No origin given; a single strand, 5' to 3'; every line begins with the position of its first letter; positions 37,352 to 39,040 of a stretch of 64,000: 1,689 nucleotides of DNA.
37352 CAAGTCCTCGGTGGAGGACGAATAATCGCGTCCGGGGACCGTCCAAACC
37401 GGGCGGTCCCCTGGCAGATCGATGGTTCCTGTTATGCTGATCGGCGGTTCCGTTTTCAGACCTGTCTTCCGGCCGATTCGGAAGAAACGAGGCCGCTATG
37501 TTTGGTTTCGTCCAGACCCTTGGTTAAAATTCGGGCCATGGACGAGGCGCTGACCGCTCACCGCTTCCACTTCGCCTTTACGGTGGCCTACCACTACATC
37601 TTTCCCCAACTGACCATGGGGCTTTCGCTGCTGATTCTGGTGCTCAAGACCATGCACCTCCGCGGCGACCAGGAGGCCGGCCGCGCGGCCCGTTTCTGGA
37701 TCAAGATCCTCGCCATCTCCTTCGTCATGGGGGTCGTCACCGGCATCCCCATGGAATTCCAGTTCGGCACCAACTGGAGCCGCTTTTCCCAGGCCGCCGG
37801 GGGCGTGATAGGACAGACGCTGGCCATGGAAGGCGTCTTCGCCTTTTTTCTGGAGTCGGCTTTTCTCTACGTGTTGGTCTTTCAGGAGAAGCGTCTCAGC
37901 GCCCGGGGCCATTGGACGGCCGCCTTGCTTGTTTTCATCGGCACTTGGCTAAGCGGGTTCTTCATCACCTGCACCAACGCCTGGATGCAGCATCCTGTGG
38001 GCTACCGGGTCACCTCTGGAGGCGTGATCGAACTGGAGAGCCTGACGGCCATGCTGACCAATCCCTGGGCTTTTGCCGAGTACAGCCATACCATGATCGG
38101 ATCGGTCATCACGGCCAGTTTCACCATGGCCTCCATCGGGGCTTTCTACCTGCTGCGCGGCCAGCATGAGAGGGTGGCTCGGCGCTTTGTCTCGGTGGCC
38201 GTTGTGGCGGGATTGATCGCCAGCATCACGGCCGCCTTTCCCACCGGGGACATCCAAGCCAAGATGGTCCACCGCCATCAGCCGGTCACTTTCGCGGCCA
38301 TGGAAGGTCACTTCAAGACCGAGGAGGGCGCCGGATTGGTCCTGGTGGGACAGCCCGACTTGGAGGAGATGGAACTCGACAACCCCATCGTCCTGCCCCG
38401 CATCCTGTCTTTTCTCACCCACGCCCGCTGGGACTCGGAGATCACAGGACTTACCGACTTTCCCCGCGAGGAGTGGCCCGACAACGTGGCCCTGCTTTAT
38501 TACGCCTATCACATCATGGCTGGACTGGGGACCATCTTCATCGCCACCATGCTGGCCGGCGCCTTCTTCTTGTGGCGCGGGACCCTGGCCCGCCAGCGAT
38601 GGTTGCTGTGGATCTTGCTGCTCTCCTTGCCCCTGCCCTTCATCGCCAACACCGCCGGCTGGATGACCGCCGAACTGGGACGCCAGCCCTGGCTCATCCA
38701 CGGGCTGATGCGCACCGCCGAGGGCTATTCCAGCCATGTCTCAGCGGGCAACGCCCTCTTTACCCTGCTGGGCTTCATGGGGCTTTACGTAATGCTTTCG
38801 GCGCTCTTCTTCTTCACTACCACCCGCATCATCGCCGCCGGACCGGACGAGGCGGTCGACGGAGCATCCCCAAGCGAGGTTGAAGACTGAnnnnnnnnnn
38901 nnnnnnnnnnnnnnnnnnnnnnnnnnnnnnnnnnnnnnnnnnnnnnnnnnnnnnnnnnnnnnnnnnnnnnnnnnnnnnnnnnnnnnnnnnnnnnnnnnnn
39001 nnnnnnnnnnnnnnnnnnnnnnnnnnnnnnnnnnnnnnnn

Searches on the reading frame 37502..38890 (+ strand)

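Call 43: search_protein_families(library=pfam, proteins=[window:37502-38890:+], max_evalue=0.00001)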
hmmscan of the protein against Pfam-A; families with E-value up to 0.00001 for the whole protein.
window:37502-38890:+ (462 aa): 1 family
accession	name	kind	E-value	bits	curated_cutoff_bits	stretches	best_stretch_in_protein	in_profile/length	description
PF01654.22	Cyt_bd_oxida_I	-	9.3e-141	469.6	26.2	1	21-448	3-418/418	Cytochrome bd terminal oxidase subunit I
